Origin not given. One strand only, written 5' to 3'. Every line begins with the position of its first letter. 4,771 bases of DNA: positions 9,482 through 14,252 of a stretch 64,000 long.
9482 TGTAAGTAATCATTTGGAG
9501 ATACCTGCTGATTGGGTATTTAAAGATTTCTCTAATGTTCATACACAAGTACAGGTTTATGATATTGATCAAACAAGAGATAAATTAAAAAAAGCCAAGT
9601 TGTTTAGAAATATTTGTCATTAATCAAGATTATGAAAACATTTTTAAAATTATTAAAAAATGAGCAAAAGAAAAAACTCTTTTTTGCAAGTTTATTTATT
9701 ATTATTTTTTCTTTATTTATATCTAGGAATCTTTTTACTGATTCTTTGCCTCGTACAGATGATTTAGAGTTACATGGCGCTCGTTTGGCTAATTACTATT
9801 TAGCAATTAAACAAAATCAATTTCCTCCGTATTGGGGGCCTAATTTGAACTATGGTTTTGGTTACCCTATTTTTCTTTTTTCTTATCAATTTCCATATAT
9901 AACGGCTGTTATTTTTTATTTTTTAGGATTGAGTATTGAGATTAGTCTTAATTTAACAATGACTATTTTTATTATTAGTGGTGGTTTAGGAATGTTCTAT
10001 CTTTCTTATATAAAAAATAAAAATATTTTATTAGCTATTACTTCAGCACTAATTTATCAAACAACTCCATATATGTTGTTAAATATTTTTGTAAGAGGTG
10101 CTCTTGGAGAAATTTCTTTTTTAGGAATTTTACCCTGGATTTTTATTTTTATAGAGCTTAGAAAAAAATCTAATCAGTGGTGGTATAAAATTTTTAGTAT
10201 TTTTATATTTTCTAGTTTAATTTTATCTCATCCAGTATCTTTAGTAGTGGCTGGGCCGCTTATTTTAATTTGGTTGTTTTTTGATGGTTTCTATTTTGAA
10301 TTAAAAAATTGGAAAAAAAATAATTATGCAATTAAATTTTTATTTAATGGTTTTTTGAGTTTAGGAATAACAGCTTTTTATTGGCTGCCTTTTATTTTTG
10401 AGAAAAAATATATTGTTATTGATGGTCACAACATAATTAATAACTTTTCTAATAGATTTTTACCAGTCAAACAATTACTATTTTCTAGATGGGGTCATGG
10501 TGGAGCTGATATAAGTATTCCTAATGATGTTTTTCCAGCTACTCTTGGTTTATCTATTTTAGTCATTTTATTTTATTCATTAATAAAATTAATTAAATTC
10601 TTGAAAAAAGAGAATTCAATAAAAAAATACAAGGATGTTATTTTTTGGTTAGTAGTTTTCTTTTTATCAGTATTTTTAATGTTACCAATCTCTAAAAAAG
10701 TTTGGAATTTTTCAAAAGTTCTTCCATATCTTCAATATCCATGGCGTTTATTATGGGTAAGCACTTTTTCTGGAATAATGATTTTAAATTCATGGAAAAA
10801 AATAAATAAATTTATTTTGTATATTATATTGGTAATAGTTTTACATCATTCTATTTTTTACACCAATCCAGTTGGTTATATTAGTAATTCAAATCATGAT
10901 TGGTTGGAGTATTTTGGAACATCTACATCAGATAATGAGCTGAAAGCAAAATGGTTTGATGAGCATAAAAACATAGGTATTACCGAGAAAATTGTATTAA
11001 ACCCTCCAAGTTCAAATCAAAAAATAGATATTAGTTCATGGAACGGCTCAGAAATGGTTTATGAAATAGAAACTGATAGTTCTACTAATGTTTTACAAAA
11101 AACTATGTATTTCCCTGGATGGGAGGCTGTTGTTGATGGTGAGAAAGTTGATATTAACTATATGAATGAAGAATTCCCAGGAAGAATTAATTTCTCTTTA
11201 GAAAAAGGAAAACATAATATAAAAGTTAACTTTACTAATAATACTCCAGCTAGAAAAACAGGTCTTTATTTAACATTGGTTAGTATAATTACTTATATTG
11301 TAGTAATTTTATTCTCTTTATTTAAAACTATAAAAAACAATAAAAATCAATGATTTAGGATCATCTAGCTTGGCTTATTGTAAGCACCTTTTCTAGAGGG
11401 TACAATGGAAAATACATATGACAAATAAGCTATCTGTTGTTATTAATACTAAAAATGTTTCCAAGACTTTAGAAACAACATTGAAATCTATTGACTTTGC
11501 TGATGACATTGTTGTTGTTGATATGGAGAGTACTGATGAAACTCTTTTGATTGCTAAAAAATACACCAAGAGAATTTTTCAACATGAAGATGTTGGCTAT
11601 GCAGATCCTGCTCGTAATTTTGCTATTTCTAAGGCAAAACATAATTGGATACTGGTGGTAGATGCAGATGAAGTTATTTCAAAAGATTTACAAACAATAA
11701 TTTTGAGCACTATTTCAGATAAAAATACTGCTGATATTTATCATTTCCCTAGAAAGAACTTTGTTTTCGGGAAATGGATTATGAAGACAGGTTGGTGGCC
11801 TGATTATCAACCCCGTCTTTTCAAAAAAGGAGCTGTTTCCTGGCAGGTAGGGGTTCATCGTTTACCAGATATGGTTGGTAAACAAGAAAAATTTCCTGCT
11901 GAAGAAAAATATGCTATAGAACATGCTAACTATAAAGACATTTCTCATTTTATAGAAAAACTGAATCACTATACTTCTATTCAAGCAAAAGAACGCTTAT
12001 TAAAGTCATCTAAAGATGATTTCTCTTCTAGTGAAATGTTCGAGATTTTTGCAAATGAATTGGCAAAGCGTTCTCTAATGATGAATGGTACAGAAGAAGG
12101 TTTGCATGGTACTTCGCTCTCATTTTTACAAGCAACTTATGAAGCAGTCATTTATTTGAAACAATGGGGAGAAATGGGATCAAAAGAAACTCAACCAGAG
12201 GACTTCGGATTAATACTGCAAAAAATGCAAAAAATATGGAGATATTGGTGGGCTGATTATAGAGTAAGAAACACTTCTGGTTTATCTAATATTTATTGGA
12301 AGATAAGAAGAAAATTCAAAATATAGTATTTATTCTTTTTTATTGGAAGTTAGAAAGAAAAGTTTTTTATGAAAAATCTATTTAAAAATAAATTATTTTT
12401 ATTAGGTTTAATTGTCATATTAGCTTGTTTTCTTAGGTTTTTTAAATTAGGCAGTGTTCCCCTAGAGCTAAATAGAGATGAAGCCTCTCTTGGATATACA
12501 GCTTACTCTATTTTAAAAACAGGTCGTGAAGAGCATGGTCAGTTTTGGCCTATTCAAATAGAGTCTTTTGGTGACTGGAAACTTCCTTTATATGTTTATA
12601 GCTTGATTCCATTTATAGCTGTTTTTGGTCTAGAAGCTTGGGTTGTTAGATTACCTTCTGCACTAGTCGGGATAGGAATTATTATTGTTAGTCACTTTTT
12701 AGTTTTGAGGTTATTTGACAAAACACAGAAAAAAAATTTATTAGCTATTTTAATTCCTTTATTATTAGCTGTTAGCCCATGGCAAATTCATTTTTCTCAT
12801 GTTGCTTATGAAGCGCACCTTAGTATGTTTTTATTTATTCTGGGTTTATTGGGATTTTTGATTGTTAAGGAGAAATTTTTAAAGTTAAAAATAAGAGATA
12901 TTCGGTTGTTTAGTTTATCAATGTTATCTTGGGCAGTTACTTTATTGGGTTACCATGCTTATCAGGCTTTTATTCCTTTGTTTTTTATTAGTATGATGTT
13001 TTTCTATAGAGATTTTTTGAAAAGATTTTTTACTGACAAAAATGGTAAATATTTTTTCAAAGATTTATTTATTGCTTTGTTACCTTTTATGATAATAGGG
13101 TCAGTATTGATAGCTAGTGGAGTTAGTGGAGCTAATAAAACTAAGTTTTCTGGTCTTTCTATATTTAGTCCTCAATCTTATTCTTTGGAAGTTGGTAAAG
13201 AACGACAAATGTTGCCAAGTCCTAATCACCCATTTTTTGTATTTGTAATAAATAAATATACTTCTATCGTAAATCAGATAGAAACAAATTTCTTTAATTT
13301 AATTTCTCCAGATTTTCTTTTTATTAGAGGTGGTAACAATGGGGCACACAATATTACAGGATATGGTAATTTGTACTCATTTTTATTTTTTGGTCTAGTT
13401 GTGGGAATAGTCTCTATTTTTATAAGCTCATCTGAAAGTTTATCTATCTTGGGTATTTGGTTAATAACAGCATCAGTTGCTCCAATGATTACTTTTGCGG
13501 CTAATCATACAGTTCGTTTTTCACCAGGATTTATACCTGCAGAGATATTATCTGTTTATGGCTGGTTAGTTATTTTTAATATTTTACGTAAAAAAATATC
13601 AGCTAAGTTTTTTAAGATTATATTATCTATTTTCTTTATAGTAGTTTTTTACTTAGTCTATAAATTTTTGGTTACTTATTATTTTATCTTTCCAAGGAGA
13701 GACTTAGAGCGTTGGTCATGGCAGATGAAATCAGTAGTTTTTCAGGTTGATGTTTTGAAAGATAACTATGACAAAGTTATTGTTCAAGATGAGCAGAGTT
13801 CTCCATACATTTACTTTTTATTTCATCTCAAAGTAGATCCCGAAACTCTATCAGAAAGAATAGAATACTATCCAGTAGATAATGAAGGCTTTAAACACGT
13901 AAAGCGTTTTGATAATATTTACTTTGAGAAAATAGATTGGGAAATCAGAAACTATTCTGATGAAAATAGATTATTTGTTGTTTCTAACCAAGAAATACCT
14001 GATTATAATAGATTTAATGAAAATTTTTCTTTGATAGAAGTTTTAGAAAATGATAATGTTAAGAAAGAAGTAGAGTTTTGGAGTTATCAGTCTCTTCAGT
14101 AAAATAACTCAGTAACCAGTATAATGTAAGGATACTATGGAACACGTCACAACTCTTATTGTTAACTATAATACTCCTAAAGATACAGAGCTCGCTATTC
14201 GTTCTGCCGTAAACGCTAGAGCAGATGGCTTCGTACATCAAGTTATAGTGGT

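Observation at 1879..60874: Fourteen GT-C-type membrane glycosyltransferase candidates packed into one 59-kb locus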

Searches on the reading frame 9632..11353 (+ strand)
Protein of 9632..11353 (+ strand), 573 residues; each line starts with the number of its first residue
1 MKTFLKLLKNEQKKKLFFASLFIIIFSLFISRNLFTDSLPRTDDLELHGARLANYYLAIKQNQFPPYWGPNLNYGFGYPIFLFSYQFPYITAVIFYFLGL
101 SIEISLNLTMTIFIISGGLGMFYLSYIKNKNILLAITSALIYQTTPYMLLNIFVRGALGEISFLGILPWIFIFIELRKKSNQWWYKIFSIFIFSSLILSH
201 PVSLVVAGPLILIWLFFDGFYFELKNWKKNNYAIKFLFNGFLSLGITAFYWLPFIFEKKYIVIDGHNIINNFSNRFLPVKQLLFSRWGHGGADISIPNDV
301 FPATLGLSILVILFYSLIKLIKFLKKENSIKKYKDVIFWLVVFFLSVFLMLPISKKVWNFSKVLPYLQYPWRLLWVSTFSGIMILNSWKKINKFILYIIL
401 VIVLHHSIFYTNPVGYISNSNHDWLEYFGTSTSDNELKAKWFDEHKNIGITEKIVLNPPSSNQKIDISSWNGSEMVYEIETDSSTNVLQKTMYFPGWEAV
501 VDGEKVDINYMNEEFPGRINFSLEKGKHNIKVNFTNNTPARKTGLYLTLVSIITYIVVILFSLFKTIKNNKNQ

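Call 4: search_protein_families(library=pfam, max_evalue=0.01, proteins=[window:9632-11353:+])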
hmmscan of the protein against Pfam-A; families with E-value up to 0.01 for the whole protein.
window:9632-11353:+ (573 aa): 1 family
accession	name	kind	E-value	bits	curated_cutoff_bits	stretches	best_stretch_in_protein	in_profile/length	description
PF10131.15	PTPS_related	-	3.9e-11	42.6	26.4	1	89-457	10-352/621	6-pyruvoyl-tetrahydropterin synthase related domain; membrane protein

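Call 10: search_protein_families(library=ncbifam, max_evalue=0.01, proteins=[window:9632-11353:+])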
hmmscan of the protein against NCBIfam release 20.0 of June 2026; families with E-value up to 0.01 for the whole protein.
window:9632-11353:+ (573 aa): 1 family
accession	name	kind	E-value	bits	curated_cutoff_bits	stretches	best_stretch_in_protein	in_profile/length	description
NF045849.1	ICE_MMCAP2_0565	equivalog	0.0057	16.3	40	1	305-357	21-76/80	Mbov_0395 family pilin-like conjugal transfer protein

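Call 17: search_solved_structures(query=A2, max_evalue=1, show_alignments=1)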
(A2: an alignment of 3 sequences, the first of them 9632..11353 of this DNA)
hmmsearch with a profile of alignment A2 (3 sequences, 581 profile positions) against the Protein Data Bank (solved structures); distinct sequences matched with E-value up to 1: 2.
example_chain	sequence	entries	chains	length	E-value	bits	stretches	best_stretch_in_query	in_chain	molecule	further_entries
3gzx_A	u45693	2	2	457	0.42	12.4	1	449-519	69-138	Biphenyl dioxygenase subunit alpha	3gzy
1wql_A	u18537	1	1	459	0.68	11.7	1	453-522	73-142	iron-sulfur protein large subunit of cumene dioxygenase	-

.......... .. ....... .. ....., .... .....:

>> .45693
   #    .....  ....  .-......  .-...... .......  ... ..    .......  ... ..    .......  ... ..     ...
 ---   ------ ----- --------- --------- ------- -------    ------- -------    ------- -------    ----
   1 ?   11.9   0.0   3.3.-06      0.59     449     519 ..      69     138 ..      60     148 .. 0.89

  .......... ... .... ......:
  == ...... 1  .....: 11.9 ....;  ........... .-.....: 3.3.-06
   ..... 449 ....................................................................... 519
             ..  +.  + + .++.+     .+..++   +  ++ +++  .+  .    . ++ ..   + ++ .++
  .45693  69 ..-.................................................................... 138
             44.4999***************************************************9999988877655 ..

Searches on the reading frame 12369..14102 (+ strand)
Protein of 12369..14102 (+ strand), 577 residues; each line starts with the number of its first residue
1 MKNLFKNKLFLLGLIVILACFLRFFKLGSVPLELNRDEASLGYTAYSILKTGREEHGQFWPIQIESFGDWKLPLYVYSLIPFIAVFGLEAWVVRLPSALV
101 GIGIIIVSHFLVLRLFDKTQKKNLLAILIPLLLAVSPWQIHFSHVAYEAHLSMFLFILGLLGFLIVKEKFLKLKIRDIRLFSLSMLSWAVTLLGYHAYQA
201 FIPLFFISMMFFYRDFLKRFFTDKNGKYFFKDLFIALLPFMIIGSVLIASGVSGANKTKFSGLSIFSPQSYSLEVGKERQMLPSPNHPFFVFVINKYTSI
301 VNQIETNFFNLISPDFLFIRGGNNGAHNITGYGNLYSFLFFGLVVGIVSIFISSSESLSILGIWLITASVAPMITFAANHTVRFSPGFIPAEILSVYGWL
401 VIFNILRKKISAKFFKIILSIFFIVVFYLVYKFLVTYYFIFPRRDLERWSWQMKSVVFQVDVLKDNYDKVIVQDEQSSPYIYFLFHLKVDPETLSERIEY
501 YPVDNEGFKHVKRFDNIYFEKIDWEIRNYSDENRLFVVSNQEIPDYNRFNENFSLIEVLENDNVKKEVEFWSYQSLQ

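Call 4: search_protein_families(library=pfam, max_evalue=0.01, proteins=[window:12369-14102:+])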
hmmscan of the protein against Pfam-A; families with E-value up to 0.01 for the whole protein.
window:12369-14102:+ (577 aa): 0 families

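Call 10: search_protein_families(library=ncbifam, max_evalue=0.01, proteins=[window:12369-14102:+])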
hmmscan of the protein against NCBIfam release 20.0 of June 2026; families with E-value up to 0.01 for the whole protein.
window:12369-14102:+ (577 aa): 0 families

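Call 16: search_solved_structures(query=A1, max_evalue=1, show_alignments=1)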
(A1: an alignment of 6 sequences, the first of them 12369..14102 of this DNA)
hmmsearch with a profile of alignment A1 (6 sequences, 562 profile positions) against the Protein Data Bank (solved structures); distinct sequences matched with E-value up to 1: 1.
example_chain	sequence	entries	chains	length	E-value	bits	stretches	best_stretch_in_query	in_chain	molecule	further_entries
5ezm_A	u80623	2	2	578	0.11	14.3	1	70-133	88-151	4-amino-4-deoxy-L-arabinose transferase or related glycosyltransferases of PMT family | 4-amino-4-deoxy-L-arabinose (L-Ara4N) transferase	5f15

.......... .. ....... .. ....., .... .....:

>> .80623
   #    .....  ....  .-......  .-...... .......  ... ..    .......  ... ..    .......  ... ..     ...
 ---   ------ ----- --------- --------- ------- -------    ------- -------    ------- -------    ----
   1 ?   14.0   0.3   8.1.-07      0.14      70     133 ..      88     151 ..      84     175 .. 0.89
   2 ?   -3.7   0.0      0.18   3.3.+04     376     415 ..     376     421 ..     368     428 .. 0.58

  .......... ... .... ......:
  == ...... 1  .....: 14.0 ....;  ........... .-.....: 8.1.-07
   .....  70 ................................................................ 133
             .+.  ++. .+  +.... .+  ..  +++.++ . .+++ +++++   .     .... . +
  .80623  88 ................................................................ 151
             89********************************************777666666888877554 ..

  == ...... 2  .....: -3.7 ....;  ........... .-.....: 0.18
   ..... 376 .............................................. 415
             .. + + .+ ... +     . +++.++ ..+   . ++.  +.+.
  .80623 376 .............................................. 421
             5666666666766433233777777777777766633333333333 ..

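Call 29: find_related_loci(query=A1, collection=genome_contigs, flank=10000)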
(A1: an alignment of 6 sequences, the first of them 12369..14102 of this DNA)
Query A1 (577 aa) in genome_contigs; peptide patterns used: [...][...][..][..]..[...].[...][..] (x = any residue, [..] = any of these).
184 stretches matched a pattern; 167 encode a relative of the query (tblastn E <= 1e-3); the best 80 are kept; 80 distinct loci.
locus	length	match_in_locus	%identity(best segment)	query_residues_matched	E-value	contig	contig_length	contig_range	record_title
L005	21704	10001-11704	65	2-574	0e+0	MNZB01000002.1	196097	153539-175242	MAG: Candidatus Pacebacteria bacterium CG2_30_36_39 cg2_3.0_scaffold_6_c, whole genome shotgun sequence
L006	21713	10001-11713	63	1-577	0e+0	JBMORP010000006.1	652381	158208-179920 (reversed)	MAG: Patescibacteria group bacterium isolate Betzabe_MAG183 MAG183_6, whole genome shotgun sequence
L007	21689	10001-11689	62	6-574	0e+0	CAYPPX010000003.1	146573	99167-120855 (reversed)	MAG TPA_asm: uncultured Pseudomonadales bacterium isolate SRP093185_co1_36 genome assembly, contig: NODE_15_length_14657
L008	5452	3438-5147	52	2-575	0e+0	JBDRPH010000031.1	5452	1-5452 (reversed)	MAG: Candidatus Paceibacterota bacterium isolate MEGAHIT-group-2.107 k141_1130399, whole genome shotgun sequence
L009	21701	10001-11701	52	6-576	0e+0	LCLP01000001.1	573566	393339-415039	MAG: Candidatus Pacebacteria bacterium GW2011_GWA1_46_10 UX28_C0001, whole genome shotgun sequence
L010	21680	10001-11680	51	11-575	0e+0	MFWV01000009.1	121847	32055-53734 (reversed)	MAG: Candidatus Pacebacteria bacterium RIFOXYA1_FULL_38_18 rifoxya1_full_scaffold_40, whole genome shotgun sequence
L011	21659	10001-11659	41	7-567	2e-124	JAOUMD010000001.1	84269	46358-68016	MAG: Candidatus Paceibacterota bacterium isolate 8_1_July_SF_Bin25 8_1_July_SF_Bin25_scaffold_57_c1, whole genome shotgu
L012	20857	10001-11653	42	9-562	2e-123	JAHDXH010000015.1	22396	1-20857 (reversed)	MAG: Patescibacteria group bacterium isolate PAT3 NODE_3219_length_22396_cov_6.851887, whole genome shotgun sequence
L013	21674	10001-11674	36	4-575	3e-113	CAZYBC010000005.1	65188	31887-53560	MAG TPA_asm: uncultured Pseudomonadales bacterium isolate SRP263991_co1_159 genome assembly, contig: NODE_353_length_651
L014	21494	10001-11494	42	1-519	3e-113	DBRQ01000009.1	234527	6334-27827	MAG TPA_asm: Candidatus Pacebacteria bacterium UBA1364 UBA1364_contig_680, whole genome shotgun sequence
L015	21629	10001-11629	38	16-566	2e-109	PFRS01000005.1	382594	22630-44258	MAG: Candidatus Pacebacteria bacterium CG_4_9_14_0_2_um_filter_40_15 CG_4_9_14_0.2_um_filter_scaffold_4_c, whole genome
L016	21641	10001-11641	38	15-562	3e-107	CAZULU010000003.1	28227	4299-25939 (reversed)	MAG TPA_asm: uncultured Pseudomonadales bacterium isolate SRP193661_co1_10 genome assembly, contig: NODE_1726_length_282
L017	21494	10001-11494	40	2-519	2e-103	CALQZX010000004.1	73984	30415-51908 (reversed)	MAG: Parcubacteria group bacterium isolate MiH-14oct19-109 genome assembly, contig: MiH-14oct19-C480, whole genome shotg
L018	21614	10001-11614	36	23-567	2e-99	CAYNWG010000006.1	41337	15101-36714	MAG TPA_asm: uncultured Pseudomonadales bacterium isolate SRP286056_co1_440 genome assembly, contig: NODE_953_length_413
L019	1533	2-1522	36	48-571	7e-103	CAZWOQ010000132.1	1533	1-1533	MAG TPA_asm: uncultured Pseudomonadales bacterium isolate SRP216815_co1_77 genome assembly, contig: NODE_115827_length_1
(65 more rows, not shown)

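Call 43: predict_structure(alignment_id=A1)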
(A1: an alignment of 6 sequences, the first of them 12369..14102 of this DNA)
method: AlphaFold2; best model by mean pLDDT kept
length: 577 residues; sequences in the alignment: 6
mean_pLDDT: 65.5   pTM: 0.70
mean pLDDT of the five models: 65.5, 61.7, 60.1, 60.0, 56.6
residues with pLDDT >= 90: 26; 70-90: 240; 50-70: 183; < 50: 128
segments of 3 or more residues with pLDDT < 50: 196-200, 228-230, 244-271, 319-332, 374-381, 442-450, 504-508, 525-531, 540-577
pLDDT, mean of each block of 10 residues (from residue 1): 65 88 66 69 88 72 57 76 90 84 90 83 85 74 66 82 74 65 73 54 52 51 51 53 47 34 39 56 68 63 62 53 40 61 86 80 72 47 67 88 89 90 83 70 43 70 79 66 86 75 49 78 52 60 36 30 31 28
secondary structure, 60 per line:
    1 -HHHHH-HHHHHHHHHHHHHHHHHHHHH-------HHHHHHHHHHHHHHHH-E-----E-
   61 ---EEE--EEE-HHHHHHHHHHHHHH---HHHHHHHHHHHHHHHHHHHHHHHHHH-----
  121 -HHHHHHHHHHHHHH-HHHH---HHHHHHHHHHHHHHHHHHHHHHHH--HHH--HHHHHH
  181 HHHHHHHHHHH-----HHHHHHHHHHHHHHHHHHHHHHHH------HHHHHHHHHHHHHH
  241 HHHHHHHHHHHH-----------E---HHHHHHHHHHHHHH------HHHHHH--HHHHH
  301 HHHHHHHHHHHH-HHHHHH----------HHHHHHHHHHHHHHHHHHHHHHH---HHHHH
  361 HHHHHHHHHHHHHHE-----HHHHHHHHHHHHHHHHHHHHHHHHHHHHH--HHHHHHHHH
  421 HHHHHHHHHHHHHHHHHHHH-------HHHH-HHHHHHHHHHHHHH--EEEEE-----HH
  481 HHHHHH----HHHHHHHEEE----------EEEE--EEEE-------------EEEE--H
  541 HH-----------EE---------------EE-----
elements in order: H2-6 H8-28 H36-51 E64-66 E69-71 H73-86 H90-115 H122-135 H137-140 H144-167 H175-191 H197-220 H227-252 H268-281 H288-293 H296-312 H314-319 H330-352 H356-374 H381-409 H412-440 H448-451 H453-466 E469-473 H479-486 H491-497 E498-500 E511-514 E517-520 E534-537

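Call 50: fold_search(model_id=the predicted structure, library=pdb)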
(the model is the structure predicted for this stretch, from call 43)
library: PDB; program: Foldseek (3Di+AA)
matches with E <= 10: 301; with E <= 0.001: 11
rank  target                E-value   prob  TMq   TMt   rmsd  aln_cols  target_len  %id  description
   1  7e9s_A                3.5e-07  1.00  0.48  0.34  12.9       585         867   15  Archaeal oligosaccharyltransferase AglB from Archaeoglobus fulgidus in complex with an inhibitory peptide and a dolich (released 2021-09-08)
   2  8b6l_I                9.0e-07  1.00  0.46  0.40  12.6       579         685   15  Subtomogram average of the human Sec61-TRAP-OSTA-translocon (released 2022-12-07)
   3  3wak                  4.0e-06  1.00  0.49  0.35  12.7       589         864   14  Crystal structure of the Archaeoglobus fulgidus oligosaccharyltransferase (O29867_ARCFU) in the apo form (released 2013-10-30)
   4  6s7t_A                1.5e-05  1.00  0.45  0.38  12.9       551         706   11  Cryo-EM structure of human oligosaccharyltransferase complex OST-B (released 2019-12-18)
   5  6s7o_A                1.6e-05  1.00  0.48  0.43  12.7       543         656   14  Cryo-EM structure of human oligosaccharyltransferase complex OST-A (released 2019-12-18)
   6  5f15                  3.6e-05  1.00  0.44  0.47  12.3       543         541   14  Crystal Structure of ArnT from Cupriavidus metallidurans bound to Undecaprenyl phosphate (released 2016-02-17)
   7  6gxc_A                3.6e-05  1.00  0.43  0.36  14.1       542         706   13  Bacterial oligosaccharyltransferase PglB in complex with an inhibitory peptide and a reactive lipid-linked oligosaccha (released 2018-11-14)
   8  6ftg_5                4.1e-05  1.00  0.48  0.43  13.1       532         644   14  Subtomogram average of OST-containing ribosome-translocon complexes from canine rough microsomal membranes (released 2018-03-21)
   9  6ezn_F                4.8e-05  1.00  0.45  0.41  13.5       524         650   13  Cryo-EM structure of the yeast oligosaccharyltransferase (OST) complex (released 2018-01-17)
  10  5ezm                  5.5e-05  1.00  0.45  0.48  12.2       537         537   13  Crystal Structure of ArnT from Cupriavidus metallidurans in the apo state (released 2016-02-17)
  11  3rce_A                1.6e-04  1.00  0.43  0.38  14.0       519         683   12  Bacterial oligosaccharyltransferase PglB (released 2011-06-15)
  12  9i5k_A                1.6e-03  1.00  0.44  0.51  13.7       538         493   12  Structure of the Chaetomium thermophilum Pmt4 homodimer (C2 symmetry) (released 2025-12-24)
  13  9e61_A                1.5e-02  1.00  0.27  0.22   9.8       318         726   16  Cryo-EM structure of Saccharomyces cerevisiae Pmt4 apo form (released 2025-10-15)
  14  9e61_B                2.1e-02  1.00  0.27  0.22   9.7       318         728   16  Cryo-EM structure of Saccharomyces cerevisiae Pmt4 apo form (released 2025-10-15)
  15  9e6i_B                2.3e-02  1.00  0.27  0.22   7.1       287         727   16  Cryo-EM structure of Saccharomyces cerevisiae Pmt4-Ccw5 complex (released 2025-10-15)
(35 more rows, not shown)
